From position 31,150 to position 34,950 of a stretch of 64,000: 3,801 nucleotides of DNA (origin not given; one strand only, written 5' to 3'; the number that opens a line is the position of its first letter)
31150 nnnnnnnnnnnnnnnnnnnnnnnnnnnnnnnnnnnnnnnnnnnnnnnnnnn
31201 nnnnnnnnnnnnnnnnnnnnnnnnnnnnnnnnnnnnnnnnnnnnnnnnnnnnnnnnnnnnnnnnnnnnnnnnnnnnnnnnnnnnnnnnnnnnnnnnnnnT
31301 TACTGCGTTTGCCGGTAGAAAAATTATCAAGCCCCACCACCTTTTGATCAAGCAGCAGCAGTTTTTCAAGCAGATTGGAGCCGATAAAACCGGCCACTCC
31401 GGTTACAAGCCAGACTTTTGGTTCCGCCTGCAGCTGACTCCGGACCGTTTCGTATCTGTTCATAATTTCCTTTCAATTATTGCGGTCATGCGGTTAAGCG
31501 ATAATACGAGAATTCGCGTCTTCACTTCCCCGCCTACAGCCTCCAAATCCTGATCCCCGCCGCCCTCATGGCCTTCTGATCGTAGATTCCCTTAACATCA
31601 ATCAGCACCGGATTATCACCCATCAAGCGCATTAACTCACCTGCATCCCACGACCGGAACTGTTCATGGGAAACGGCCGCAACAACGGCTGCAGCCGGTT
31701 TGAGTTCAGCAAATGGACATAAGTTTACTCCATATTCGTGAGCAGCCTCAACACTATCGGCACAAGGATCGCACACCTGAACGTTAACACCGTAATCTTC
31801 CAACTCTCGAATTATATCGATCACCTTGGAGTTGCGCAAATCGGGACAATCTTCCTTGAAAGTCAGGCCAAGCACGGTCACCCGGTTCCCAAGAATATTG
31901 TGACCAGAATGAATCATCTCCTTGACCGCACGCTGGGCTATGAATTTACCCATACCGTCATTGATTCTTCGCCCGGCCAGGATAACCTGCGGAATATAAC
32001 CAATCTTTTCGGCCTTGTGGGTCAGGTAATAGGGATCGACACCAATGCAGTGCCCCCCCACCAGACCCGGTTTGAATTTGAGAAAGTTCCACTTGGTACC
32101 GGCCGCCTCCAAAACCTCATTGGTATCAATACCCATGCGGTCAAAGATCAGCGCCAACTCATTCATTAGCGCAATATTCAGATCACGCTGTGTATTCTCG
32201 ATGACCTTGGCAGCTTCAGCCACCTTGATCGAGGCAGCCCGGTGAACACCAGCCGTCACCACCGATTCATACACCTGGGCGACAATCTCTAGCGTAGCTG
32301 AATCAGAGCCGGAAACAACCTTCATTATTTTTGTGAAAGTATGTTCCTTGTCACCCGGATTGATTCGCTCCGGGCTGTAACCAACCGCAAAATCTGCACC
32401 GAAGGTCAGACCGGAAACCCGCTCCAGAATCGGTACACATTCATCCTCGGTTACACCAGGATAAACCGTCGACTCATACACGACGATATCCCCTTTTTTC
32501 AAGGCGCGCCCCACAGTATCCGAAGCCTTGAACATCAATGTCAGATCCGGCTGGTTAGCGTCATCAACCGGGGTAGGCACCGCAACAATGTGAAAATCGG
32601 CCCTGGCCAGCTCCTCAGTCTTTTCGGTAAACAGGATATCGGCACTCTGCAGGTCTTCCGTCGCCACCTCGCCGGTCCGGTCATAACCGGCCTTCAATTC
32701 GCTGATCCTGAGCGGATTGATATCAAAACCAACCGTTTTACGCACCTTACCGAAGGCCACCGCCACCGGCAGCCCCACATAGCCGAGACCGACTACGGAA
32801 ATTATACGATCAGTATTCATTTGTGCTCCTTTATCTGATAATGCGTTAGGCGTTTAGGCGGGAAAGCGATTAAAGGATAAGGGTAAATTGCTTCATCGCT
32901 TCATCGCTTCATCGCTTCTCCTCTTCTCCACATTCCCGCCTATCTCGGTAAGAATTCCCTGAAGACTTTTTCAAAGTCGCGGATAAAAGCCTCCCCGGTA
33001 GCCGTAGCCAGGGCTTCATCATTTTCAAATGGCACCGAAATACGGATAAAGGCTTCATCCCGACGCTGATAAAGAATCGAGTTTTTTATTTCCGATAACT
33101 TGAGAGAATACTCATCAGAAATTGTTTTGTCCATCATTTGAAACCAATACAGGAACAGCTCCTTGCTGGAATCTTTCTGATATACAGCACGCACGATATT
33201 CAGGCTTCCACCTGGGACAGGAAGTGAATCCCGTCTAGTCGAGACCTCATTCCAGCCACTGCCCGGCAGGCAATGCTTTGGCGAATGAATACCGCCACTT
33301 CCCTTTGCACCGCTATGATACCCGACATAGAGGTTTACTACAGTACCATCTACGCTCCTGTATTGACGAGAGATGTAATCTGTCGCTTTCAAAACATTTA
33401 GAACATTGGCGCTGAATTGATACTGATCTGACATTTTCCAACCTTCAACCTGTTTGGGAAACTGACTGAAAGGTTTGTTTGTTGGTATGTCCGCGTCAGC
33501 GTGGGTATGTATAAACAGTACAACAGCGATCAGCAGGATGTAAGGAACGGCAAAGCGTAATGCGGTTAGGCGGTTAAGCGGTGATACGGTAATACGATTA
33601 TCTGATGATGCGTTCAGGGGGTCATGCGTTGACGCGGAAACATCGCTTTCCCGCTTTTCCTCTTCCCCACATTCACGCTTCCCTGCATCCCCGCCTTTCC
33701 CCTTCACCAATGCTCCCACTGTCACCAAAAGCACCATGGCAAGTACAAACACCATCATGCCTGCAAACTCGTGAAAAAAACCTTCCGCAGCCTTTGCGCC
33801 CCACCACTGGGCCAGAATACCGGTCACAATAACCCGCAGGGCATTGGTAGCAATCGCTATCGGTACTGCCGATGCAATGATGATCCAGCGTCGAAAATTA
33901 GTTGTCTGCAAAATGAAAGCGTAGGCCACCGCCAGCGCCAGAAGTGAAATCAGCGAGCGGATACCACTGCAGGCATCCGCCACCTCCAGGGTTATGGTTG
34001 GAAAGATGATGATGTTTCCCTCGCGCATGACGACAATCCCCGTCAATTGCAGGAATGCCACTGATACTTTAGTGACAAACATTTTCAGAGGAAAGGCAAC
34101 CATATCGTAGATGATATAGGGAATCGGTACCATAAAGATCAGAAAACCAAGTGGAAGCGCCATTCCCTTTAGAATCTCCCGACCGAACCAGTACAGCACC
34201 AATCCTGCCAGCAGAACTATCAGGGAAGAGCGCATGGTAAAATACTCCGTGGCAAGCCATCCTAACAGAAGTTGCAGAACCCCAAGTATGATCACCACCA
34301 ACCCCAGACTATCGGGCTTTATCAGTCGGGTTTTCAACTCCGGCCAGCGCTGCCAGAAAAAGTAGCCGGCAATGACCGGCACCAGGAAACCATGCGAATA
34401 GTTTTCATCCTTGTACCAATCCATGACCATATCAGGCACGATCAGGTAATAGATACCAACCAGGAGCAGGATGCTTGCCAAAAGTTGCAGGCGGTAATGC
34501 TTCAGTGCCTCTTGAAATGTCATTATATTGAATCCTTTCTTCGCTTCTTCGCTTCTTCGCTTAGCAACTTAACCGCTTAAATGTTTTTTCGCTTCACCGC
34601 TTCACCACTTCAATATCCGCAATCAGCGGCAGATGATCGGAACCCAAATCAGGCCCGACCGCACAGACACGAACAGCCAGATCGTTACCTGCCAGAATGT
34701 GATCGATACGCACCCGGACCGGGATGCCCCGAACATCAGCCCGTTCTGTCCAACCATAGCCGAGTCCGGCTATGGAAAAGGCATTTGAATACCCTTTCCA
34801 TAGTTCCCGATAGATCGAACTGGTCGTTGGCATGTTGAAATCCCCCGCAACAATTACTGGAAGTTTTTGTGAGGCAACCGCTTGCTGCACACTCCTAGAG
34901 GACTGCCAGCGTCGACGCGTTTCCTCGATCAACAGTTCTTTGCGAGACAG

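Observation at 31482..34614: Family of four elements built from degenerate 8-nt periodic units flanking tviC-like, tviB-like and xrtA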

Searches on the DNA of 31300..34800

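Call 22: search_rna_families(source=window, start=31300, end=34800, threshold=evalue, max_evalue=10)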
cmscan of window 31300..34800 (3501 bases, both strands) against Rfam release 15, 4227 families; matches with E-value up to 10: 4.
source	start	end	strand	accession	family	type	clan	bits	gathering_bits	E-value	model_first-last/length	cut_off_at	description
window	33717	33839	-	RF00156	SNORA70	Gene; snRNA; snoRNA; HACA-box;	-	20.7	40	0.63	1-135/135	no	Small nucleolar RNA SNORA70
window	31600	31639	-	RF01119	sR32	Gene; snRNA; snoRNA; CD-box;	-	19.1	40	0.048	1-57/57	no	Small nucleolar RNA sR32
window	33956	34026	-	RF01652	ceN70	Gene; snRNA; snoRNA; CD-box;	-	19.1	65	1.1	1-71/71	no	Caenorhabditis snoRNA ceN70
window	34606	34630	-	RF01107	SBRMV1_UPD-PKf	Cis-reg;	-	17.4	39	9.8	1-27/27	no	Pseudoknot of upstream pseudoknot domain (UPD) of the 3'UTR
